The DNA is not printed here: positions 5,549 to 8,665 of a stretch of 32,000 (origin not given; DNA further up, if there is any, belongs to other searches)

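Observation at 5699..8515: High-GC haem dioxygenase/peroxidase-like gene with an N-terminal extension and EF-hand tail, compositionally foreign to its AT-rich surroundings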

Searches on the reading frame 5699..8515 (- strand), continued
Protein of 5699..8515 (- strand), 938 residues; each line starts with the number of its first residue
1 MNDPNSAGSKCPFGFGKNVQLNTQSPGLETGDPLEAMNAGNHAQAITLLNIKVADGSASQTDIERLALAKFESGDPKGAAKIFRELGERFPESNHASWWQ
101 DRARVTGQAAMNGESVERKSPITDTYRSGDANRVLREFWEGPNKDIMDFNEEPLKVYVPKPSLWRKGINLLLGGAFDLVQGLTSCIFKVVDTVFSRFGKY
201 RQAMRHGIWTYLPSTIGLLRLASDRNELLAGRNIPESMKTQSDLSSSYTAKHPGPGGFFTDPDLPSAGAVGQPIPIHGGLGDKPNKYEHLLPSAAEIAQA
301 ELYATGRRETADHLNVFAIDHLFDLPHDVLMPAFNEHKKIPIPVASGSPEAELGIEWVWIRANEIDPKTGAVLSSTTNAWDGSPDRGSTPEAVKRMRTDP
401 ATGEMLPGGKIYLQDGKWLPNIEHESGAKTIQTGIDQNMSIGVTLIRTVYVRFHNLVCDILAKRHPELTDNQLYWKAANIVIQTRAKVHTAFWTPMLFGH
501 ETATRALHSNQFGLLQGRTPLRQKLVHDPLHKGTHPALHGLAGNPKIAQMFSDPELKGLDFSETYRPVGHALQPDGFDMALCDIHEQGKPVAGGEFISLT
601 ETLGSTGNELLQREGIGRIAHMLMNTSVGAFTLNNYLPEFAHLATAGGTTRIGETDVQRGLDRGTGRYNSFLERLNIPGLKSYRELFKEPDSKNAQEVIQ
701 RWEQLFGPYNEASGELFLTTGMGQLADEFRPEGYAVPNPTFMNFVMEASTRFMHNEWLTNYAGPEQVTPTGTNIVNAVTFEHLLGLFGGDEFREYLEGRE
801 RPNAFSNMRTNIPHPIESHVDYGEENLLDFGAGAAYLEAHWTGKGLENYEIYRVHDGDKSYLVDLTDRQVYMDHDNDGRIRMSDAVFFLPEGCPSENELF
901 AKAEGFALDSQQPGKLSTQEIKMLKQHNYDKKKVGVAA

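Call 72: fold_search(model_id=the predicted structure, library=pdb)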
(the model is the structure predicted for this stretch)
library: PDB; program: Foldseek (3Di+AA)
matches with E <= 10: 533; with E <= 0.001: 80
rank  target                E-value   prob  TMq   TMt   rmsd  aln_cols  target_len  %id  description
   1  4kvj                  3.2e-28  1.00  0.56  0.83   4.4       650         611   22  Crystal structure of Oryza sativa fatty acid alpha-dioxygenase with hydrogen peroxide (released 2013-08-21)
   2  4kvl                  3.4e-28  1.00  0.55  0.83   4.2       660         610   22  Crystal structure of Oryza sativa fatty acid alpha-dioxygenase Y379F with palmitic acid (released 2013-08-21)
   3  4hhs                  9.9e-27  1.00  0.55  0.79   5.3       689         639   19  Crystal Structure of fatty acid alpha-dioxygenase (Arabidopsis thaliana) (released 2013-02-20)
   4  4hhr                  1.6e-26  1.00  0.56  0.80   5.1       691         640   19  Crystal Structure of fatty acid alpha-dioxygenase (Arabidopsis thaliana) (released 2013-02-20)
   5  8s6c                  2.2e-17  1.00  0.43  0.75   8.2       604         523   17  Crystal structure of Cyanobacterium TDX16 peroxidase (released 2024-12-04)
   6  6erc_A                2.5e-15  1.00  0.43  0.76   5.0       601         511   15  Peroxidase A from Dictyostelium discoideum (DdPoxA) (released 2017-12-27)
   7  7d3e_A                2.5e-15  1.00  0.44  0.30  30.4       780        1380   13  Cryo-EM structure of human DUOX1-DUOXA1 in low-calcium state (released 2020-12-09)
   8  7d3f_A                2.6e-15  1.00  0.43  0.30  30.4       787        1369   13  Cryo-EM structure of human DUOX1-DUOXA1 in high-calcium state (released 2020-12-09)
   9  6ky7                  3.5e-15  1.00  0.46  0.70   6.5       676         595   14  Crystal structure of yak lactoperoxidase at 2.27 A resolution (released 2019-10-16)
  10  6lf7                  3.5e-15  1.00  0.44  0.67   7.8       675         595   15  Crystal structure of the complex of goat lactoperoxidase with hypothiocyanite and hydrogen peroxide at 1.79 A resolution (released 2020-01-22)
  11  2gjm_A                6.7e-15  1.00  0.45  0.70   6.4       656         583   14  Crystal structure of Buffalo lactoperoxidase at 2.75A resolution (released 2006-05-02)
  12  7oih_E                9.7e-15  1.00  0.45  0.71   4.7       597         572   14  Glycosylation in the crystal structure of neutrophil myeloperoxidase (released 2022-08-24)
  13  2ojv_A                1.4e-14  1.00  0.43  0.66   8.0       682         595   14  Crystal structure of a ternary complex of goat lactoperoxidase with cyanide and iodide ions at 2.4 A resolution (released 2007-01-30)
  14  6l2j_A                1.5e-14  1.00  0.44  0.67   7.1       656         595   15  Crystal structure of yak lactoperoxidase at 1.93 A resolution. (released 2019-10-30)
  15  7oih_A                1.8e-14  1.00  0.45  0.71   4.7       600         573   14  Glycosylation in the crystal structure of neutrophil myeloperoxidase (released 2022-08-24)
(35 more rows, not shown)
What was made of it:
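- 6086..7948 (-): Alpha-dioxygenase-like haem catalytic core (aa about 190-810). Foldseek TM 0.83/0.80 (call 72).
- Closest known: Classical bacterial/animal haem peroxidases. Different: Similarity is much weaker (E about 1e-17 against 1e-28 by fold; call 72).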
